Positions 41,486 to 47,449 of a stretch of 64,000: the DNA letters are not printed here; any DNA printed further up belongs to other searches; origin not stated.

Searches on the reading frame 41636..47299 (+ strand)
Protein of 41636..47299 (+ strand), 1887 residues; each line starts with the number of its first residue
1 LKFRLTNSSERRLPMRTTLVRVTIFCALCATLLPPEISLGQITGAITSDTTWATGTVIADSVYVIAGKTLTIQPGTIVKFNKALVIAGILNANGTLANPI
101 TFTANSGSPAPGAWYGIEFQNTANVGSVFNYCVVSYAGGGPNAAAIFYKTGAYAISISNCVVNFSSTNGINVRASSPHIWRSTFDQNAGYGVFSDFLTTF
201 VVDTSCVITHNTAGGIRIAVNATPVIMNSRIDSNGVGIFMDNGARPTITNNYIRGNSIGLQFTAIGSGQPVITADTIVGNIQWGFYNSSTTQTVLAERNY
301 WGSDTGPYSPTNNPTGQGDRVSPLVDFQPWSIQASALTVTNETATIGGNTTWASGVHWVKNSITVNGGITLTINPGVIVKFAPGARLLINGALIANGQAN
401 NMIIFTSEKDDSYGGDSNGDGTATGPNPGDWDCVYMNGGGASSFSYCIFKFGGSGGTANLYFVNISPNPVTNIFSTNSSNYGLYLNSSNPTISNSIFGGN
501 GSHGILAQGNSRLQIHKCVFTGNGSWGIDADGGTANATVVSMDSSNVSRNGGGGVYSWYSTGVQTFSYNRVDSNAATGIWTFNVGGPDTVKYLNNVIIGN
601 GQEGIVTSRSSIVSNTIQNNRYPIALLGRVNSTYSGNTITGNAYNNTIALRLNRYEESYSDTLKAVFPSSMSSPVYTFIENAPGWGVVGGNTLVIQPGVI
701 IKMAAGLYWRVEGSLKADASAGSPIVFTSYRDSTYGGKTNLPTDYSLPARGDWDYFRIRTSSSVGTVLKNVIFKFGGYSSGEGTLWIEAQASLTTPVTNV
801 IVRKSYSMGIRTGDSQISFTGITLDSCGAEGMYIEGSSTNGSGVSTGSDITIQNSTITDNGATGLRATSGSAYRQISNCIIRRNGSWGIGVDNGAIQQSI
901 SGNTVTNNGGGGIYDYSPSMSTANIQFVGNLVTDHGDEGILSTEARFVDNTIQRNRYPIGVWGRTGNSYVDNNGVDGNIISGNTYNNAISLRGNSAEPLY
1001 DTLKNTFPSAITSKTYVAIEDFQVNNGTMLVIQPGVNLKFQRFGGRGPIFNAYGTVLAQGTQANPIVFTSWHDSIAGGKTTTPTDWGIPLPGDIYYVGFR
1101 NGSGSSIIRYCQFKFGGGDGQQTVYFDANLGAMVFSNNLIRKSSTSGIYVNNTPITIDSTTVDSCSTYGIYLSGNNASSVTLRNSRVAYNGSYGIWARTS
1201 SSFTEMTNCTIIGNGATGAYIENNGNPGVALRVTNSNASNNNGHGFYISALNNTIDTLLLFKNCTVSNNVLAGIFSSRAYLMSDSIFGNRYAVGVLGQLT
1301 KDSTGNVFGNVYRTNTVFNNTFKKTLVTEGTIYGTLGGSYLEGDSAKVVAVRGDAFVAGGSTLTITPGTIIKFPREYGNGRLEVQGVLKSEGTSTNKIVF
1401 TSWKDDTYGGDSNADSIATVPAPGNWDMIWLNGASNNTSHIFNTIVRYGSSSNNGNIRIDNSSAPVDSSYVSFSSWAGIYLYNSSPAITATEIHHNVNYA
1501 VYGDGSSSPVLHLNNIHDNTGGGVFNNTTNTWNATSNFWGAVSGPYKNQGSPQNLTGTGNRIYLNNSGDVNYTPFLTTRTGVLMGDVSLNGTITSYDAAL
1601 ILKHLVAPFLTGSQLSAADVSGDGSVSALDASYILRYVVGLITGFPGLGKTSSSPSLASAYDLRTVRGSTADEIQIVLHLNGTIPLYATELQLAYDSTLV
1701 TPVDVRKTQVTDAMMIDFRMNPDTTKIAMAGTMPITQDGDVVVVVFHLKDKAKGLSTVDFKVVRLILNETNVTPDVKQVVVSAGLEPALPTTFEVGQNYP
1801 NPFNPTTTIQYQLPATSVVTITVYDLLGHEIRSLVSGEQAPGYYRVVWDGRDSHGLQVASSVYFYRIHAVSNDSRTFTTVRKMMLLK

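Call 57: search_protein_families(library=pfam, proteins=[window:41636-47299:+], max_evalue=0.05)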
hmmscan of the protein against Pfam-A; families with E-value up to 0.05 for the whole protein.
window:41636-47299:+ (1887 aa): 7 families
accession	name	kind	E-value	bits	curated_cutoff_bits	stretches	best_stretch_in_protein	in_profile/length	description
PF13229.12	Beta_helix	-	3.8e-53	179.8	25.9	7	1133-1275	11-143/158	Right handed beta helix region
PF05048.19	NosD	-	2.4e-22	79.9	23.6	5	143-263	60-179/212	Periplasmic copper-binding protein (NosD)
PF00404.24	Dockerin_1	-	2.6e-10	40.8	22.9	1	1585-1638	2-56/57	Dockerin type I domain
PF13860.13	FlgD_ig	-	1.1e-08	35.3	27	1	1807-1871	12-77/79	FlgD Ig-like domain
PF00963.24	Cohesin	-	3e-05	24.7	24.1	1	1665-1768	7-121/139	Cohesin domain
PF18962.6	Por_Secre_tail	-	0.0047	17.6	27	1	1799-1832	2-35/75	Secretion system C-terminal sorting domain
PF13585.12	CHU_C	-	0.024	15.2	27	0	1817-1874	27-77/86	CHU_C Type IX secretion signal domain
